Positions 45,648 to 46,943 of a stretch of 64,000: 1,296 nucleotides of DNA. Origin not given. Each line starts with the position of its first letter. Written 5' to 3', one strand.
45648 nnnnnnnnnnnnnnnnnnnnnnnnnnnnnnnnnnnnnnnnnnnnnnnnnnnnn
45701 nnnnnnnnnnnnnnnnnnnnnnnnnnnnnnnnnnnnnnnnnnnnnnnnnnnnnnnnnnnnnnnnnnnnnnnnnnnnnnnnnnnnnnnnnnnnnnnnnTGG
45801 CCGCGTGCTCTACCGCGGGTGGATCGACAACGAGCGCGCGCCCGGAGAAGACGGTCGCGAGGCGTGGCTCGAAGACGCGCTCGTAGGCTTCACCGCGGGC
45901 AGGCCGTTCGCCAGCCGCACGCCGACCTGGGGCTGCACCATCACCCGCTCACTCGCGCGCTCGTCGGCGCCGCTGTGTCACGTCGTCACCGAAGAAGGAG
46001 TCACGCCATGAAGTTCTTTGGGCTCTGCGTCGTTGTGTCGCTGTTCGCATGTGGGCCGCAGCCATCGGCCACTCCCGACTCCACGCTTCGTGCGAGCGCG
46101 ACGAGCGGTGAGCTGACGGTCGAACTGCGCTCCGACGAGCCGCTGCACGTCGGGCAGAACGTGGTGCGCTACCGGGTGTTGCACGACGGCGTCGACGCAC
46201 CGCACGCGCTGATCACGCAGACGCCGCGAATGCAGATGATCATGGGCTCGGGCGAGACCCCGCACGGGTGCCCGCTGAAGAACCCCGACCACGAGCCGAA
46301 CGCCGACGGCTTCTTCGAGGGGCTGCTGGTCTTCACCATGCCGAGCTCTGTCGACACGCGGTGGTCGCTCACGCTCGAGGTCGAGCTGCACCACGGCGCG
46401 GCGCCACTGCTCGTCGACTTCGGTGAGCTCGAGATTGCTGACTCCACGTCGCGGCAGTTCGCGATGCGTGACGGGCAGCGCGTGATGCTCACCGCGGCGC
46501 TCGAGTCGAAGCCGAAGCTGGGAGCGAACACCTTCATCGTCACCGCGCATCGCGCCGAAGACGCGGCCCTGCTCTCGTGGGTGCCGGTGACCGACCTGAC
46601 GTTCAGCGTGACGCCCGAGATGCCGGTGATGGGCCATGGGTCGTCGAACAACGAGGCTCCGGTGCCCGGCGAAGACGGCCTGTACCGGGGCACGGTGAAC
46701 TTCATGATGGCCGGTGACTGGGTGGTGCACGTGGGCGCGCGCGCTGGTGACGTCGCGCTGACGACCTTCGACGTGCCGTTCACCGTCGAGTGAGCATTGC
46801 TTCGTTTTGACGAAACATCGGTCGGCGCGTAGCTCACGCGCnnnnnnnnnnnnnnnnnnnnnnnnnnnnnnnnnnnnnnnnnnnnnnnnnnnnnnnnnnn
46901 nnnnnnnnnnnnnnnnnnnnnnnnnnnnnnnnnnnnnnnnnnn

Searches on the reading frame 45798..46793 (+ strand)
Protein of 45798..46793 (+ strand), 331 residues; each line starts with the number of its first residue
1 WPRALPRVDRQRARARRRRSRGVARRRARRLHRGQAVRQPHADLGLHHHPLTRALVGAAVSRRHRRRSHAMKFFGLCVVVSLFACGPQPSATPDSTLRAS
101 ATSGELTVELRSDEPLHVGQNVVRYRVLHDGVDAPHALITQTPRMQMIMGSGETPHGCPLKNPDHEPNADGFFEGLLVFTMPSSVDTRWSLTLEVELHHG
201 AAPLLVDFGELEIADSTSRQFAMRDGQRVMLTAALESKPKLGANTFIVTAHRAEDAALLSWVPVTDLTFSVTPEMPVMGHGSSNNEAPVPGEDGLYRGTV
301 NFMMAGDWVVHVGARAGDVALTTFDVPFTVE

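Call 62: search_protein_families(library=pfam, proteins=[window:45798-46793:+], max_evalue=0.001)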
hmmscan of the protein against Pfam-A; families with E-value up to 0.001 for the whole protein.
window:45798-46793:+ (331 aa): 1 family
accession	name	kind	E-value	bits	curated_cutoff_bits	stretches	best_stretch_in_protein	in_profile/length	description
PF13115.11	YtkA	-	4.5e-14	53.3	25.9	1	234-312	12-84/85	YtkA-like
